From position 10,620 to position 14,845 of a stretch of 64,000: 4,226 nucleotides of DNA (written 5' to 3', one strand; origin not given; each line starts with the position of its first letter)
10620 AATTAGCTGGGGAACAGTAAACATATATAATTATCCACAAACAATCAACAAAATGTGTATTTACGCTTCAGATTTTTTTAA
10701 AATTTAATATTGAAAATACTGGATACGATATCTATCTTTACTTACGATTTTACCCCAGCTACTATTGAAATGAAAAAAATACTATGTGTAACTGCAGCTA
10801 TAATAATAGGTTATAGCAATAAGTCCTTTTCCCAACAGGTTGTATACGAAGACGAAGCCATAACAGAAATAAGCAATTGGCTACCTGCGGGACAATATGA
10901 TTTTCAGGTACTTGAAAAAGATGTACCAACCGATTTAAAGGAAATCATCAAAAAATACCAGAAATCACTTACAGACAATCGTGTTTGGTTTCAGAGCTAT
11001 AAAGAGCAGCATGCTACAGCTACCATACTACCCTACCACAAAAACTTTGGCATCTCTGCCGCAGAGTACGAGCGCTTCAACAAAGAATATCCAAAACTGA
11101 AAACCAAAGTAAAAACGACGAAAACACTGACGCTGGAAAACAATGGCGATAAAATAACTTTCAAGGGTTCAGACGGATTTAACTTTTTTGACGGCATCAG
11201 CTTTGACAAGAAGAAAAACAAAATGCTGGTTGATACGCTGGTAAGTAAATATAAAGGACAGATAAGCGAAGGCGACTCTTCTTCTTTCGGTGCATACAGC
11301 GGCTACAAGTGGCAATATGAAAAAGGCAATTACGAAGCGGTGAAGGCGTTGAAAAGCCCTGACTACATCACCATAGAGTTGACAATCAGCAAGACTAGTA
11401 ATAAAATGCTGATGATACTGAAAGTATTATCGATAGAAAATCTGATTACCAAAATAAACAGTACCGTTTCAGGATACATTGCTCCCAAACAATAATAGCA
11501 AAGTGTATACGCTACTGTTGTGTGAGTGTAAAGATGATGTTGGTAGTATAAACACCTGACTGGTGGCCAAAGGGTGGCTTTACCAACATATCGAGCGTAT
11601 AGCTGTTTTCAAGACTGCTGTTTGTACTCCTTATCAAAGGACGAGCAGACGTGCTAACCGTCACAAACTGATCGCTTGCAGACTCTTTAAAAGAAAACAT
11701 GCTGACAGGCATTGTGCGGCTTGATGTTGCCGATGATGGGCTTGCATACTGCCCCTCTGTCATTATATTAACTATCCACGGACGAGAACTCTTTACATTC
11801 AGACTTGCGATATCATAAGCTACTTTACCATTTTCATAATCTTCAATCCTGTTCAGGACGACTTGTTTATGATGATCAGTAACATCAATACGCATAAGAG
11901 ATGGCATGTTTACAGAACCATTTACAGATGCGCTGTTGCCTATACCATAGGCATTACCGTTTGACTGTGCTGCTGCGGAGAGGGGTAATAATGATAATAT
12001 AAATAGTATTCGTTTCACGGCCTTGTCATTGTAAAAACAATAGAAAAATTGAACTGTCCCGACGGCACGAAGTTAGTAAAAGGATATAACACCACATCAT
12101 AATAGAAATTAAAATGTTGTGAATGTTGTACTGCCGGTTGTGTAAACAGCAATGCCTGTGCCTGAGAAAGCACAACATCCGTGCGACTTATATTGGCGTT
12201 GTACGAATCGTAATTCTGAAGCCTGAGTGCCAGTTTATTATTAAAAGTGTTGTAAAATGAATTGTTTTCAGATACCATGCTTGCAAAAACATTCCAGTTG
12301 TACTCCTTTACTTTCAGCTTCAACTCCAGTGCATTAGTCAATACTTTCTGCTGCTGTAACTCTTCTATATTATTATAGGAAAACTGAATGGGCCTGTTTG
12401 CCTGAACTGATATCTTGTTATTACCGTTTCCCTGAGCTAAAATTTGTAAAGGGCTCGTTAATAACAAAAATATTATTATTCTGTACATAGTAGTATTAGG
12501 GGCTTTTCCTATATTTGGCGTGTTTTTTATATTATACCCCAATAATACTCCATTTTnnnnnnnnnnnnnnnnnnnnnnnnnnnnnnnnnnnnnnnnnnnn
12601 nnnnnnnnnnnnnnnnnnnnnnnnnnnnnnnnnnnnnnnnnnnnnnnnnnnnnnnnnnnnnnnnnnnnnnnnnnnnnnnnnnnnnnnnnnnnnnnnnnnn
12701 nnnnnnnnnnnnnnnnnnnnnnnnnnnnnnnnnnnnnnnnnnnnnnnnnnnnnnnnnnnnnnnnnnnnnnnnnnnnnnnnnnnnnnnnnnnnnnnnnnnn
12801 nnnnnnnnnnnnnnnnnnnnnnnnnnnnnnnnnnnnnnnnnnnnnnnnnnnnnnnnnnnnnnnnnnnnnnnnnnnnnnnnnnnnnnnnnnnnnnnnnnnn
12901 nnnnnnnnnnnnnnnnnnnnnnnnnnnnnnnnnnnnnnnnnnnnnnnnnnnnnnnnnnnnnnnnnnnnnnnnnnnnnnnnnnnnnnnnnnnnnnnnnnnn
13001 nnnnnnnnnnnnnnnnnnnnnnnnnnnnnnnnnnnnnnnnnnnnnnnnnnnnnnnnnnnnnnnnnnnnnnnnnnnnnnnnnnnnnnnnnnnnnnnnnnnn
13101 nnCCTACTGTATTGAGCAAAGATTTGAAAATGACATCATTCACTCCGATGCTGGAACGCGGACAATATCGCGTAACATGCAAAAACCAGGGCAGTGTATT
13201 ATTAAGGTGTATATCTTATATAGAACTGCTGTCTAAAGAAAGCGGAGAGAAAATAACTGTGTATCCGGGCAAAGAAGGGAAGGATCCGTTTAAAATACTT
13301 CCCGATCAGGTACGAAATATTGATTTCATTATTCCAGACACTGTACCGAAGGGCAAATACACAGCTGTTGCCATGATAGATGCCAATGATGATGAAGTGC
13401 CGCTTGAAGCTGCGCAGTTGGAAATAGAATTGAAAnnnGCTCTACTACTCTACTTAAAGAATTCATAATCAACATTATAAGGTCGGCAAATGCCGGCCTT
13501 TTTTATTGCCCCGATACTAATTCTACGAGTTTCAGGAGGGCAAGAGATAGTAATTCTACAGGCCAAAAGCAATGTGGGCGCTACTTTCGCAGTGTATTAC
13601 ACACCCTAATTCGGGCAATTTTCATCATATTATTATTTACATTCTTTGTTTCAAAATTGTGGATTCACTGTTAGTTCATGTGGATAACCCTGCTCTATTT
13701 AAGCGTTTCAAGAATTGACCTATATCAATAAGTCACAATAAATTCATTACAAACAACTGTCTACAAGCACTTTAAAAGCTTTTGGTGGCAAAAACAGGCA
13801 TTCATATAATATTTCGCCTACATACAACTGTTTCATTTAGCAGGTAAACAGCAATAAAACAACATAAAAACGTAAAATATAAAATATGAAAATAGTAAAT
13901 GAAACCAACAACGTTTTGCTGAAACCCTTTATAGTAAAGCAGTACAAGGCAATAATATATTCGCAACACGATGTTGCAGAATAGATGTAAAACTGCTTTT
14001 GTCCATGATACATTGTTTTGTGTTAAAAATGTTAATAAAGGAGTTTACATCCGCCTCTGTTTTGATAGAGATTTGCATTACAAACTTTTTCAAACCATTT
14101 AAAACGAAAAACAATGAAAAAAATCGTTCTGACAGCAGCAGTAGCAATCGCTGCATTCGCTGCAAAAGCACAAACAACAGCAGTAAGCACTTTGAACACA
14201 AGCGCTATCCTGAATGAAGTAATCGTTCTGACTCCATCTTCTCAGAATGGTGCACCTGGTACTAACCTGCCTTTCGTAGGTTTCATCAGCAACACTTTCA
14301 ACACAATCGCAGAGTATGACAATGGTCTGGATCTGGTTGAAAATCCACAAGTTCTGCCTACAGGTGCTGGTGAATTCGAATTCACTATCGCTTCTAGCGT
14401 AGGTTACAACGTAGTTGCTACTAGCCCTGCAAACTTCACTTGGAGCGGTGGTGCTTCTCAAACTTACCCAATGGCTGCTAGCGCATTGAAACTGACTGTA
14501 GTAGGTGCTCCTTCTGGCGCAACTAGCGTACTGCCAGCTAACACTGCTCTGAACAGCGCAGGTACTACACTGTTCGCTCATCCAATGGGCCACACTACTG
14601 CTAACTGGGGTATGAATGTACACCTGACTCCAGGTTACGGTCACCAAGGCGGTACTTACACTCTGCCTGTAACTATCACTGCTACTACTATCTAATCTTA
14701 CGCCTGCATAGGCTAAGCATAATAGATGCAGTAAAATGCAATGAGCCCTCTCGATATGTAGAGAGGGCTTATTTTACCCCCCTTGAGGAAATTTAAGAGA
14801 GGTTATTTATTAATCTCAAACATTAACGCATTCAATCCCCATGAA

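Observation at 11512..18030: Candidate chaperone-usher-like (Csu/SCPU-like) fibre locus built from a pilin-like family I cannot name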

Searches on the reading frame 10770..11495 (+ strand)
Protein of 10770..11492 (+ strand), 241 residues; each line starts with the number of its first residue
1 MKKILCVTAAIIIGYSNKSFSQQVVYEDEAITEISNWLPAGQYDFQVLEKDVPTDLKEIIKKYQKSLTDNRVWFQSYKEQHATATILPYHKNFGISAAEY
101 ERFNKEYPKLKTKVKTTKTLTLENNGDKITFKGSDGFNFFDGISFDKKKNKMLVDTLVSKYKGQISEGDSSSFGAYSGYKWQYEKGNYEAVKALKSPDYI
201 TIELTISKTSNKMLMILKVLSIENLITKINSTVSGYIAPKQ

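Call 4: search_protein_families(library=pfam, proteins=[window:10782-11495:+], max_evalue=1)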
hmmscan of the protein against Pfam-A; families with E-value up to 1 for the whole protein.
window:10782-11495:+ (237 aa): 1 family
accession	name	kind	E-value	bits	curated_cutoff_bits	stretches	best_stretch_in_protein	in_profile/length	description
PF20715.2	DUF6827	-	0.071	13.3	26.9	1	75-136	96-157/158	Domain of unknown function (DUF6827)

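Call 66: search_protein_families(library=pfam, proteins=[window:10770-11492:+], max_evalue=1)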
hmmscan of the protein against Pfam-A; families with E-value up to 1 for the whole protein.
window:10770-11492:+ (241 aa): 1 family
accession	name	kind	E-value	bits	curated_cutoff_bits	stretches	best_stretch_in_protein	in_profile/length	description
PF20715.2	DUF6827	-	0.074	13.3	26.9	1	80-140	97-157/158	Domain of unknown function (DUF6827)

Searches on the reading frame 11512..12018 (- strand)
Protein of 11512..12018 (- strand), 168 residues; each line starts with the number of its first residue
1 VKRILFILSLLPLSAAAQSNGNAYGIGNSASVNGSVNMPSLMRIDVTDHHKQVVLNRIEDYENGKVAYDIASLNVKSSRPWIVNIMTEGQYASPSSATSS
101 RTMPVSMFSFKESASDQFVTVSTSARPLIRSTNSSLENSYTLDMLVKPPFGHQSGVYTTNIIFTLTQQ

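Call 4: search_protein_families(library=pfam, proteins=[window:11512-12018:-], max_evalue=1)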
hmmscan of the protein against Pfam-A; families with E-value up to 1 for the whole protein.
window:11512-12018:- (168 aa): 1 family
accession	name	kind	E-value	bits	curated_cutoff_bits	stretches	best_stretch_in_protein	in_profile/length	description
PF09720.15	Unstab_antitox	-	0.11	13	23.3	1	45-67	25-47/54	Putative addiction module component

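Call 5: search_protein_families(library=ncbifam, proteins=[window:11512-12018:-], max_evalue=1)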
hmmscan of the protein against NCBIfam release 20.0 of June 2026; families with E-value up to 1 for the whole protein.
window:11512-12018:- (168 aa): 1 family
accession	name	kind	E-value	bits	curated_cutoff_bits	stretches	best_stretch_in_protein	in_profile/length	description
NF058581.1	CPR_Pam_pilin_C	domain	0.022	14.9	55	1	93-165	74-144/148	Pam pilus system pilin subunit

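Call 43: search_protein_families(library=pfam, alignment_id=A4, max_evalue=1)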
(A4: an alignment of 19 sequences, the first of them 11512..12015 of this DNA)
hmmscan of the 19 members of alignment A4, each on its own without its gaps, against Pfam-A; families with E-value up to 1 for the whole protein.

A. member 1, window:11512-12015:- (167 aa): 1 family
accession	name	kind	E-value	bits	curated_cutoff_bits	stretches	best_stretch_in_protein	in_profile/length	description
PF09720.15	Unstab_antitox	-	0.11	13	23.3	1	44-66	25-47/54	Putative addiction module component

B. families by the number of members that match (of 19 scanned): 15 families
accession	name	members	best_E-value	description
PF17086.10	HV_small_capsid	1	0.0023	Small capsid protein of Herpesviridae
PF01112.23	Asparaginase_2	1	0.0041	Asparaginase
PF04764.17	DUF613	1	0.0055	Protein of unknown function (DUF613)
PF23483.1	Microp_apicomplexa_2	1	0.0094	Apicomplexa microprotein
PF09829.14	DUF2057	1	0.014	Uncharacterized protein conserved in bacteria (DUF2057)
PF09972.14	DUF2207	1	0.014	Predicted membrane protein (DUF2207) N-terminal domain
PF20200.4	DUF6562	1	0.016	Family of unknown function (DUF6562)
PF20623.4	Sgo0707_N2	1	0.031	Sgo0707 N2 domain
PF09076.15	Crystall_2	1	0.047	Beta/Gamma crystallin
PF03630.20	Fumble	1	0.066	Fumble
PF09720.15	Unstab_antitox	1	0.11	Putative addiction module component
PF07790.16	Pilin_N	1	0.12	Archaeal Type IV pilin, N-terminal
PF21466.3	GH101_dom-5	1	0.13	Endo-alpha-N-acetylgalactosaminidase, domain 5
PF00885.24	DMRL_synthase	1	0.21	6,7-dimethyl-8-ribityllumazine synthase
PF08139.17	LPAM_1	1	0.54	Prokaryotic membrane lipoprotein lipid attachment site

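Call 44: search_solved_structures(query=A4, max_evalue=10, show_alignments=3)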
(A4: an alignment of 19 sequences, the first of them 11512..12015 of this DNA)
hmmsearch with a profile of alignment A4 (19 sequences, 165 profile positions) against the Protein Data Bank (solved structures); distinct sequences matched with E-value up to 10: 5.
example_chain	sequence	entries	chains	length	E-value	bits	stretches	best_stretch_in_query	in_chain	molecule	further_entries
9ikk_A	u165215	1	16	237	5e-07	32.9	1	25-127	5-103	TLP-2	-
9ikj_A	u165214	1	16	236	4.3e-06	29.8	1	25-120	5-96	TLP-1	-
5f3w_B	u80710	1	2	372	1.1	12.3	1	11-119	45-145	DNA double-strand break repair Rad50 ATPase,DNA double-strand break repair Rad50 ATPase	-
3aux_A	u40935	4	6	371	1.1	12.2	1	11-119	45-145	DNA double-strand break repair rad50 ATPase | DNA double-strand break repair Rad50 ATPase,DNA double-strand break repair Rad50 ATPase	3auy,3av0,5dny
5wp0_A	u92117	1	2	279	1.8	11.5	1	20-69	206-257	NH(3)-dependent NAD(+) synthetase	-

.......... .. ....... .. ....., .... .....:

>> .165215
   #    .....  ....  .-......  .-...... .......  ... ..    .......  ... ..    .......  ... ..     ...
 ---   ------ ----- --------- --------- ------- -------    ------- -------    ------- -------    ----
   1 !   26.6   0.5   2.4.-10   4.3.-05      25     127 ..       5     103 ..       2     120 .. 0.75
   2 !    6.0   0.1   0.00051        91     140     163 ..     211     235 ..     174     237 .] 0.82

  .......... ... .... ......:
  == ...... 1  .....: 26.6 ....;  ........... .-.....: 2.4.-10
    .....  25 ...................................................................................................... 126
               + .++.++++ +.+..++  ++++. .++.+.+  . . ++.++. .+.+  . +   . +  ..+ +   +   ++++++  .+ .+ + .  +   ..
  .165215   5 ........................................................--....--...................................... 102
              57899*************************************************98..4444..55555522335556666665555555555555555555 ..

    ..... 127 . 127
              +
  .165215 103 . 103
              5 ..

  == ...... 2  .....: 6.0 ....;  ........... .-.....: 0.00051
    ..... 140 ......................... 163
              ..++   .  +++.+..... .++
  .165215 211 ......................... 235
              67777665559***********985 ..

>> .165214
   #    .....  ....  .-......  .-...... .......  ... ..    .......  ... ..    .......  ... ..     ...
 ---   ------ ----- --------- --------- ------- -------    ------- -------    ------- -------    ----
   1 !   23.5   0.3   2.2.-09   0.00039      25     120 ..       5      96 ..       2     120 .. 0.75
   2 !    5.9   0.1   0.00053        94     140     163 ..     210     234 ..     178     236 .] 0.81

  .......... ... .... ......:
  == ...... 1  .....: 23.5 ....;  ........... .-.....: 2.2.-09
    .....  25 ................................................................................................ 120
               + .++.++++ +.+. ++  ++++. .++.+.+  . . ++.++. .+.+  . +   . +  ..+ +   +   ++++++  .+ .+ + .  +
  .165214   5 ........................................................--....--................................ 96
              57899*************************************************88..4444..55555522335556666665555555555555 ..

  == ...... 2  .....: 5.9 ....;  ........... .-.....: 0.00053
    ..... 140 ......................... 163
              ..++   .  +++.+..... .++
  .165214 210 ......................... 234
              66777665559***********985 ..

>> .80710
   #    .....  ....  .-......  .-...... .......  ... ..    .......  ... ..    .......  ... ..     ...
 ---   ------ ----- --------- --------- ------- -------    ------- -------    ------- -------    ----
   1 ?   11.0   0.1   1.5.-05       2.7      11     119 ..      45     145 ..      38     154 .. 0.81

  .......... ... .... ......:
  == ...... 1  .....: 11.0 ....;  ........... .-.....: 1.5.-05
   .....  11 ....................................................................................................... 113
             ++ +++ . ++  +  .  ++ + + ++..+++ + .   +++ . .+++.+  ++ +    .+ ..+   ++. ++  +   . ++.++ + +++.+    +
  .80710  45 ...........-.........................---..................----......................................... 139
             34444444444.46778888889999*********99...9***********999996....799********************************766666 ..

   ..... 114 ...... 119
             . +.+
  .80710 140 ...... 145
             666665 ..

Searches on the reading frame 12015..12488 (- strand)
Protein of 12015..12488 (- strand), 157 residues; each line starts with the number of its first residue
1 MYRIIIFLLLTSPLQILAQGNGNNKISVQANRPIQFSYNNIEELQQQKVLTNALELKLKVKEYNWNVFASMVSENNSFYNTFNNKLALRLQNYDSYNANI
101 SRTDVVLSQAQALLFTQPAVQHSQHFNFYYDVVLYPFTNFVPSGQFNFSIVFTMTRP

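Call 4: search_protein_families(library=pfam, proteins=[window:12015-12488:-], max_evalue=1)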
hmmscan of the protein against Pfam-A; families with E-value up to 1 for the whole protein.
window:12015-12488:- (157 aa): 3 families
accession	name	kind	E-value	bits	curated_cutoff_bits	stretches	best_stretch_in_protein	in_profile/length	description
PF17086.10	HV_small_capsid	-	0.0024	18.6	25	1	40-90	14-64/77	Small capsid protein of Herpesviridae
PF20200.4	DUF6562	-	0.016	15.1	25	1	40-125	61-147/304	Family of unknown function (DUF6562)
PF03630.20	Fumble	-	0.067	12.8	28.5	1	35-137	47-149/334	Fumble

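Call 5: search_protein_families(library=ncbifam, proteins=[window:12015-12488:-], max_evalue=1)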
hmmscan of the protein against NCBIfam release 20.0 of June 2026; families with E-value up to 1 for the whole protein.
window:12015-12488:- (157 aa): 0 families

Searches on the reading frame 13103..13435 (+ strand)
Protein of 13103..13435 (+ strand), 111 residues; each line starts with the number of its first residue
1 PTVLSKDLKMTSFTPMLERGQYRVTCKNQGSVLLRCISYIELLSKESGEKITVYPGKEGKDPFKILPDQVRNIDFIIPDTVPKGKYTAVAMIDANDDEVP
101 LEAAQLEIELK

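Call 91: search_protein_families(library=pfam, proteins=[window:13103-13435:+], max_evalue=1)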
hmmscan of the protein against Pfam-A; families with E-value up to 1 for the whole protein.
seq(111 aa): 0 families

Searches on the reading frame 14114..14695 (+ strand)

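Call 4: search_protein_families(library=pfam, proteins=[window:14114-14695:+], max_evalue=1)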
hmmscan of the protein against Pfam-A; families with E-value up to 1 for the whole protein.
window:14114-14695:+ (193 aa): 0 families

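Call 5: search_protein_families(library=ncbifam, proteins=[window:14114-14695:+], max_evalue=1)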
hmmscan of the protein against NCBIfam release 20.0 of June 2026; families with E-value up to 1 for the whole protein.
window:14114-14695:+ (193 aa): 1 family
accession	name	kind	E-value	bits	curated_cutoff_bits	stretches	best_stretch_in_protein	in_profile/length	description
NF053528.1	secreted_MTB12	equivalog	0.11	12.6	125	1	3-67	3-66/161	MTB12 family secreted protein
